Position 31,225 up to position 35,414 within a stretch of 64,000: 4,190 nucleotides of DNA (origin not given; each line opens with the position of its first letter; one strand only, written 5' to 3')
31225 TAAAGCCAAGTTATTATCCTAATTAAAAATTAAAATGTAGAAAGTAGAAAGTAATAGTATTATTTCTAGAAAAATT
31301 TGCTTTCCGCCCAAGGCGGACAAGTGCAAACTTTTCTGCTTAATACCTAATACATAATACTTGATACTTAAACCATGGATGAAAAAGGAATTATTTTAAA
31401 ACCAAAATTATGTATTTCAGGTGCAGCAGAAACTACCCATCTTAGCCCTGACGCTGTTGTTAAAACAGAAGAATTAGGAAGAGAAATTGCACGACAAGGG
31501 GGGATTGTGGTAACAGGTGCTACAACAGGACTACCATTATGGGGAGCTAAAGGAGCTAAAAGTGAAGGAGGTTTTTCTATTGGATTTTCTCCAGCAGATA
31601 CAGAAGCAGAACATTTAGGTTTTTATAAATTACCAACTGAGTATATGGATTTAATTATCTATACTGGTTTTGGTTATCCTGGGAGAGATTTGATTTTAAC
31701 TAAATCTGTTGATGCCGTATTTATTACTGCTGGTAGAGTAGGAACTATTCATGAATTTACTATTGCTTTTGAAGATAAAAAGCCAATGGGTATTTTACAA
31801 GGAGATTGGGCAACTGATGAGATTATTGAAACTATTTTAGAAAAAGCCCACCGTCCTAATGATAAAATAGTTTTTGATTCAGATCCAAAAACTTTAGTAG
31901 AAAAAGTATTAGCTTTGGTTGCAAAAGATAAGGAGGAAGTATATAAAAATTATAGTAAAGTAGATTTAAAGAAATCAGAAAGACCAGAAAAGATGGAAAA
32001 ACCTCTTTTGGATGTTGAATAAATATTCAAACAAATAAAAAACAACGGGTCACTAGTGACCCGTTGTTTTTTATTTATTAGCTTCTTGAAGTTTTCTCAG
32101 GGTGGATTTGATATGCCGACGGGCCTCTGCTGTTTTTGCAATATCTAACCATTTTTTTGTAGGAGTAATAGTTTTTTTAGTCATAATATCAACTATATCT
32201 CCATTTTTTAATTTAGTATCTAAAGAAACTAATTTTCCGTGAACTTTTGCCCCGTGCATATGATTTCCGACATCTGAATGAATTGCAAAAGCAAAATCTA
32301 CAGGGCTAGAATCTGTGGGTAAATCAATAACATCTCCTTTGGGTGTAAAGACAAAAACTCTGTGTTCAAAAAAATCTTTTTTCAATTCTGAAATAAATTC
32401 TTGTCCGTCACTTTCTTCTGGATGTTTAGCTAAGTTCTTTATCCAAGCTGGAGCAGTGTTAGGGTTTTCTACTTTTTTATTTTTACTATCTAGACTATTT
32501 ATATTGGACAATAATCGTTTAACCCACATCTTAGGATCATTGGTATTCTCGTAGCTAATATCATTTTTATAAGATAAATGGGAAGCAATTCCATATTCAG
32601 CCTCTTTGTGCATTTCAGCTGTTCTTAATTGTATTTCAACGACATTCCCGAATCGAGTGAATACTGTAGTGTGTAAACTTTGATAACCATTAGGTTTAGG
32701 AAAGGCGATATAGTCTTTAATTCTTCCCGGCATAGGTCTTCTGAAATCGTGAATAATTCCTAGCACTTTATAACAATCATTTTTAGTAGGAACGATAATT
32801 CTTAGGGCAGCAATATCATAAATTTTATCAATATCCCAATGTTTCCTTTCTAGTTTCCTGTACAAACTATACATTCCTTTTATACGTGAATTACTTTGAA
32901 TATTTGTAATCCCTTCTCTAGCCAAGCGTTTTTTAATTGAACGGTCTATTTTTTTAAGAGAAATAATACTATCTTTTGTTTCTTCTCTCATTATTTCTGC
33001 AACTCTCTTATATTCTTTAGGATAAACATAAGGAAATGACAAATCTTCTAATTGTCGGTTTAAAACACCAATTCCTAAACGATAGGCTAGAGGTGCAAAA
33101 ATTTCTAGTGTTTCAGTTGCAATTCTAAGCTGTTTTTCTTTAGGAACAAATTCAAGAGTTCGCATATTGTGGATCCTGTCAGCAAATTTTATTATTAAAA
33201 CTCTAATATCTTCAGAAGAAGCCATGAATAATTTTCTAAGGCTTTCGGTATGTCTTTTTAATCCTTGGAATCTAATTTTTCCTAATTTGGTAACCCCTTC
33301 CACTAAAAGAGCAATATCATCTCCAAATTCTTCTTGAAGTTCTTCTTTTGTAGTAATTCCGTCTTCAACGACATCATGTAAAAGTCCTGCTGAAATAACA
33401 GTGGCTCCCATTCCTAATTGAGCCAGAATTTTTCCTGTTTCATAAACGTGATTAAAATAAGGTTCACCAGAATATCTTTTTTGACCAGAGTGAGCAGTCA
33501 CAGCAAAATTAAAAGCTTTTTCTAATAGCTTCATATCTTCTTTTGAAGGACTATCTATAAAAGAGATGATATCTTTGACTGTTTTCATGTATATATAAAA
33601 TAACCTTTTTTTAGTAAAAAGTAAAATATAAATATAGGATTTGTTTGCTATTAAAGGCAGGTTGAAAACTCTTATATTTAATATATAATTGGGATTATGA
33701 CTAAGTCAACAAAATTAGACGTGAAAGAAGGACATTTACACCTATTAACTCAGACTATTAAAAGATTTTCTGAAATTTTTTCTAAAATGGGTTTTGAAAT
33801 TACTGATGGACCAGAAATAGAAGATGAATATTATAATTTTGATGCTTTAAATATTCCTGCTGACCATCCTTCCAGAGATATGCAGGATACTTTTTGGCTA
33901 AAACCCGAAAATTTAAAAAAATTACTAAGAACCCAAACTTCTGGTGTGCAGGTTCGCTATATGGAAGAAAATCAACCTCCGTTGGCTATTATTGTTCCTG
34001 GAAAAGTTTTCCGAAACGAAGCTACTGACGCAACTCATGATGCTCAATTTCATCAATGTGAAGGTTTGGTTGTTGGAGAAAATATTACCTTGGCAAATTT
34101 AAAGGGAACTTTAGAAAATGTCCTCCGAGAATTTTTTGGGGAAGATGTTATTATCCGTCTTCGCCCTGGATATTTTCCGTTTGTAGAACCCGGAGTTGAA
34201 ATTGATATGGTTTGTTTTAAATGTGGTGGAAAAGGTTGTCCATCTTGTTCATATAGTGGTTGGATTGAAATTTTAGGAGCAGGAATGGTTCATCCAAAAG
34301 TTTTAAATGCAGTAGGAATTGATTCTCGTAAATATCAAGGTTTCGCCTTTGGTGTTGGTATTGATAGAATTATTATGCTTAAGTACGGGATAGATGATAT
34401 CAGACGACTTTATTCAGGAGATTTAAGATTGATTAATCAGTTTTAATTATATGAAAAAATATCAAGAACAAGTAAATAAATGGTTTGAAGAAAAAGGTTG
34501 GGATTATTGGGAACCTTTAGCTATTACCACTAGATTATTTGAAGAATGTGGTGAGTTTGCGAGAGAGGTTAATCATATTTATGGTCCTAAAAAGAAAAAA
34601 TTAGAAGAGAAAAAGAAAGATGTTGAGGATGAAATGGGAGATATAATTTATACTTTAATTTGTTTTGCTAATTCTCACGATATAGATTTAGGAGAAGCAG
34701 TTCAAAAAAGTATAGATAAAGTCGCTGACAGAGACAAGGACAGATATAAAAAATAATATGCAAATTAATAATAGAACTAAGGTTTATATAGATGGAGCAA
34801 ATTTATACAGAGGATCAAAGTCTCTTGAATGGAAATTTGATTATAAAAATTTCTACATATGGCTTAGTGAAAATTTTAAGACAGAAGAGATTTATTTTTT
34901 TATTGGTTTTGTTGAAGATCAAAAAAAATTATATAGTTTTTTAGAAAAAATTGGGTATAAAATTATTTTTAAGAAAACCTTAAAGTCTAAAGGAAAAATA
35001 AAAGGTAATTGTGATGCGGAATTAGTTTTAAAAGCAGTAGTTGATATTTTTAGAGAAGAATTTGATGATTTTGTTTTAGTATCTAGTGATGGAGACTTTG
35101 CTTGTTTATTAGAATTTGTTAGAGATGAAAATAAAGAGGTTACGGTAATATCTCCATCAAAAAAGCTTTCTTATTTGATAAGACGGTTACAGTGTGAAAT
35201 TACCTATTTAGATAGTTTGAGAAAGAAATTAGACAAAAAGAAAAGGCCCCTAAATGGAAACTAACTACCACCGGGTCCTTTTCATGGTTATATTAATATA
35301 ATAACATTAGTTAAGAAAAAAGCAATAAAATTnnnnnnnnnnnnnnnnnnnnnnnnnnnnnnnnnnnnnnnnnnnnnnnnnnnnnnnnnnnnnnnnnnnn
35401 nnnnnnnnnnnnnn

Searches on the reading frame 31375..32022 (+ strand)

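Call 51: search_protein_families(library=pfam, proteins=[window:31375-32022:+], max_evalue=0.0001)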
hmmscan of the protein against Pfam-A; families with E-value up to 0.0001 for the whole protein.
window:31375-32022:+ (215 aa): 1 family
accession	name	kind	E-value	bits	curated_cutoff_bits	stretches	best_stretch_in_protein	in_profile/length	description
PF18306.6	LDcluster4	-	5.2e-30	104.5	26.3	1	14-174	6-150/151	SLOG cluster4 family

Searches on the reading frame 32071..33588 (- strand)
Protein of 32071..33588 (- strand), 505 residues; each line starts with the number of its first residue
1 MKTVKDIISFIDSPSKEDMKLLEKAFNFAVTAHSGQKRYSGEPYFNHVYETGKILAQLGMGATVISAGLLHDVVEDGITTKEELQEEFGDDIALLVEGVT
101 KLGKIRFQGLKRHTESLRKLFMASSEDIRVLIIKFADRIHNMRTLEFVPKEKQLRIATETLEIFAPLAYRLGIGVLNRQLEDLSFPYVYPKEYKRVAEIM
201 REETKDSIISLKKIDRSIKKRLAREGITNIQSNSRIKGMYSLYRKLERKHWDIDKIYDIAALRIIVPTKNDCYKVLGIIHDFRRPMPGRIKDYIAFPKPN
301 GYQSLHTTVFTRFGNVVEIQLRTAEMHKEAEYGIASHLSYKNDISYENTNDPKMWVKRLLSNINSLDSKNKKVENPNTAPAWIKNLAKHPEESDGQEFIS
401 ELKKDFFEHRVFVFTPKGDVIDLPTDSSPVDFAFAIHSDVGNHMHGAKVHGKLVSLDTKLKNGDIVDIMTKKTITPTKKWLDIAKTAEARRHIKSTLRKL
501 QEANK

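Call 51: search_protein_families(library=pfam, proteins=[window:32071-33588:-], max_evalue=0.0001)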
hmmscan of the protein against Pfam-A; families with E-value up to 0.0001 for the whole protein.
window:32071-33588:- (505 aa): 4 families
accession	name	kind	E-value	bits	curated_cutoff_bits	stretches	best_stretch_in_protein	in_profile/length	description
PF13328.12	HD_4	-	3.6e-44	150.7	27.2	1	25-173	1-155/156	HD domain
PF04607.23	RelA_SpoT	-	9.7e-39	132.6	27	1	234-343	1-111/113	Region found in RelA / SpoT proteins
PF02824.27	TGS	-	2.3e-21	76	22.2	1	411-470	1-60/60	TGS domain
PF01966.28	HD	-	2.1e-10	41.3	22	1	44-142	1-116/116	HD domain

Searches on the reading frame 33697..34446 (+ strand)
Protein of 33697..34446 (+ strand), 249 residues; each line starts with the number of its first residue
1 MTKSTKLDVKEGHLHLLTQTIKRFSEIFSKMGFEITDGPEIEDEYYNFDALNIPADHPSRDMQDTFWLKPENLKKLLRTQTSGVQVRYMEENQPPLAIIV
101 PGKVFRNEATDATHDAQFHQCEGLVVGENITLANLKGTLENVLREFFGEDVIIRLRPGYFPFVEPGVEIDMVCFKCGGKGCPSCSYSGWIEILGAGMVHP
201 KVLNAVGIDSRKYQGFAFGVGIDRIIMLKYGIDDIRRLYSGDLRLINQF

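Call 51: search_protein_families(library=pfam, proteins=[window:33697-34446:+], max_evalue=0.0001)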
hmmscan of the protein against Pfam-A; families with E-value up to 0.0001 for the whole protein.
window:33697-34446:+ (249 aa): 1 family
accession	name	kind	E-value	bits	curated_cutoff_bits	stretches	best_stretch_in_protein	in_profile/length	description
PF01409.25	tRNA-synt_2d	-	1.9e-99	332.5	19.8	1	8-249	10-246/246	tRNA synthetases class II core domain (F)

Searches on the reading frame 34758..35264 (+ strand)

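Call 51: search_protein_families(library=pfam, proteins=[window:34758-35264:+], max_evalue=0.0001)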
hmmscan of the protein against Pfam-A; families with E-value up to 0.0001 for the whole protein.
window:34758-35264:+ (168 aa): 1 family
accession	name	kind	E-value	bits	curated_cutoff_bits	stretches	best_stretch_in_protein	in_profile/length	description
PF01936.24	NYN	-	1.4e-20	74.7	24.2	1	6-142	1-136/145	NYN domain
